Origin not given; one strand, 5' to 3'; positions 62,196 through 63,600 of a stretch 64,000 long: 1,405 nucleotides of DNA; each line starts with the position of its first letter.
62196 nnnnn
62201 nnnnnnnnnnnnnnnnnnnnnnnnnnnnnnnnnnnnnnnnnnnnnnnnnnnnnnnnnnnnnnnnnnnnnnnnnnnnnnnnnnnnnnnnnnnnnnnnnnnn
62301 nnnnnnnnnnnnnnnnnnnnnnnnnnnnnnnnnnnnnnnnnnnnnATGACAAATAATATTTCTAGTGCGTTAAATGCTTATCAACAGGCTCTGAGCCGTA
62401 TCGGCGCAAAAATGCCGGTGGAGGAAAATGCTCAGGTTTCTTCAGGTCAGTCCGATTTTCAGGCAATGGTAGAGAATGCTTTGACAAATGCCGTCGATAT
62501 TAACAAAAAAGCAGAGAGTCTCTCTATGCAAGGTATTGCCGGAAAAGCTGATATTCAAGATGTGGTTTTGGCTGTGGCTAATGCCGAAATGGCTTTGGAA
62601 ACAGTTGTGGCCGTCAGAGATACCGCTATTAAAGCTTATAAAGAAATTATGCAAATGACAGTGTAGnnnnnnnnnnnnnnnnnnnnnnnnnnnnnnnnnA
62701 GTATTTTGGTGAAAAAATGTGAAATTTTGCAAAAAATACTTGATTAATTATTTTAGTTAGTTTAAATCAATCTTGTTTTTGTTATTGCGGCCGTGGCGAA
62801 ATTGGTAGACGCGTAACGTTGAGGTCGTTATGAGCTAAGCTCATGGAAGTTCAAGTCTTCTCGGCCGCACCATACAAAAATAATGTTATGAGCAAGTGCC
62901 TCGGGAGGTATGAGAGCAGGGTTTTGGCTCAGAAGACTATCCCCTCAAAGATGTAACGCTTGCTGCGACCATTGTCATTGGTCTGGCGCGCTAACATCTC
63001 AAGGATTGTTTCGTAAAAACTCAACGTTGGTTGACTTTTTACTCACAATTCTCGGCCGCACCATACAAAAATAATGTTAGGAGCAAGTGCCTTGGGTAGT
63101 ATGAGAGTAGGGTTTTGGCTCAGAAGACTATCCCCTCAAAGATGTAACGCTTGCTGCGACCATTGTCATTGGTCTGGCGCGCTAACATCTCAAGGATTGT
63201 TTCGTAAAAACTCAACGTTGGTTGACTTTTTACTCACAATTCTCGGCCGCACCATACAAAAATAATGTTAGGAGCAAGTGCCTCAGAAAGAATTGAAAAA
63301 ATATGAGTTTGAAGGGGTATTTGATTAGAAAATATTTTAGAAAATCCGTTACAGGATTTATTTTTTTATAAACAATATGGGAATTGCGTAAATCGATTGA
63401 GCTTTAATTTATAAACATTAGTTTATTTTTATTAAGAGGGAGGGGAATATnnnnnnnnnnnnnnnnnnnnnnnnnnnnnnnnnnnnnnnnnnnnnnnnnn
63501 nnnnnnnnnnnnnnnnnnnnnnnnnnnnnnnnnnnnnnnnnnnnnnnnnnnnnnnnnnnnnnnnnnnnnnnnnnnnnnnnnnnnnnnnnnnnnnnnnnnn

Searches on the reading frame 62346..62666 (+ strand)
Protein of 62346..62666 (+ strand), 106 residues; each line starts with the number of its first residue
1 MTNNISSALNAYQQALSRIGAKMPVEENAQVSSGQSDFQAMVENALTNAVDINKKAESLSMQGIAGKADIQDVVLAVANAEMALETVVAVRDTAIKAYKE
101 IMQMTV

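Call 28: find_encoding_contigs(protein=window:62346-62666:+, flank=3000, max_places=10)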
Protein window:62346-62666:+ (106 aa): 22 contigs read that carry it; 10 places shown.
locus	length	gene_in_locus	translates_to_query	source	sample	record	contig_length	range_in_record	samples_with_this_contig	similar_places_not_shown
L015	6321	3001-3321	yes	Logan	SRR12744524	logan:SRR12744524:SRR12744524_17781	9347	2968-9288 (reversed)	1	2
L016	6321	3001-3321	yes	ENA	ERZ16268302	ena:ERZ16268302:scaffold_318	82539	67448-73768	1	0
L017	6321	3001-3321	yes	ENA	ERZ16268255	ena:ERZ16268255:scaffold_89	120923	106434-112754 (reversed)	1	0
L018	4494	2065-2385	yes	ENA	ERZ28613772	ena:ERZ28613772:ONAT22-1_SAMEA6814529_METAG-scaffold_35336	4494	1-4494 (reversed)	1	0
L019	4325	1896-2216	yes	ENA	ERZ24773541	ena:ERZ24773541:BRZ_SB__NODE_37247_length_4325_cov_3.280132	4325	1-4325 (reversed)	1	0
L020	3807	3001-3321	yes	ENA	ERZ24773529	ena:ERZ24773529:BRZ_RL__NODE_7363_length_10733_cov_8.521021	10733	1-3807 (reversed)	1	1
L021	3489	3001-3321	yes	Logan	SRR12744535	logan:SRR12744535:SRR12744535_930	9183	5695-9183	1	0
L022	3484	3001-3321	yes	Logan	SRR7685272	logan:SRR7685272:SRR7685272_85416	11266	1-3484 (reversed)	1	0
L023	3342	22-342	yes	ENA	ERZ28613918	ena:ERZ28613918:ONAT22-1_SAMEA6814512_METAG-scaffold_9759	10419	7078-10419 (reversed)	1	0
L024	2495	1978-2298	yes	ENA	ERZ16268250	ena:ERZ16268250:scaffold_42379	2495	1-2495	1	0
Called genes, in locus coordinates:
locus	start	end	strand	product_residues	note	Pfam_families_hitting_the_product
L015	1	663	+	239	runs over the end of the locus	?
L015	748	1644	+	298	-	-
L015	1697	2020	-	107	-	PF01312:Bac_export_2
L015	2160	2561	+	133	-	-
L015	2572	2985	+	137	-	PF00460:Flg_bb_rod (weak), PF06429:Flg_bbr_C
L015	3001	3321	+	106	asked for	PF02049:FliE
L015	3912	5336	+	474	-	PF03448:MgtE_N, PF00571:CBS, PF01769:MgtE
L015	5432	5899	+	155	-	PF01252:Peptidase_A8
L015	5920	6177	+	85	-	PF11233:DUF3035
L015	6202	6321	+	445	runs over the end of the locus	PF00675:Peptidase_M16, PF05193:Peptidase_M16_C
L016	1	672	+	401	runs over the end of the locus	PF01189:Methyltr_RsmB-F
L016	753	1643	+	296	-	-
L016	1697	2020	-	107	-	PF01312:Bac_export_2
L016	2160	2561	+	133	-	-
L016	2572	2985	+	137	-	PF00460:Flg_bb_rod (weak), PF06429:Flg_bbr_C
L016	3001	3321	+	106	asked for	PF02049:FliE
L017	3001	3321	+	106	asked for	PF02049:FliE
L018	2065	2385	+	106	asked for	PF02049:FliE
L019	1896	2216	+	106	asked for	PF02049:FliE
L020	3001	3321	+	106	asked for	PF02049:FliE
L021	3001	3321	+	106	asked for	PF02049:FliE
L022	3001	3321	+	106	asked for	PF02049:FliE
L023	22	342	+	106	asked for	PF02049:FliE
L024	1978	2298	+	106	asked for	PF02049:FliE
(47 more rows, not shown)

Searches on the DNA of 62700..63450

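Call 75: search_rna_families(source=window, start=62700, end=63450, threshold=evalue, max_evalue=1)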
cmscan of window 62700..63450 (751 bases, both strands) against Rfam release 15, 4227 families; matches with E-value up to 1: 1.
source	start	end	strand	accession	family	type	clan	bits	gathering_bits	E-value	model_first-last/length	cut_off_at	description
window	62787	62869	+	RF00005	tRNA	Gene; tRNA;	CL00001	51.6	29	4.3e-10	1-71/71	no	tRNA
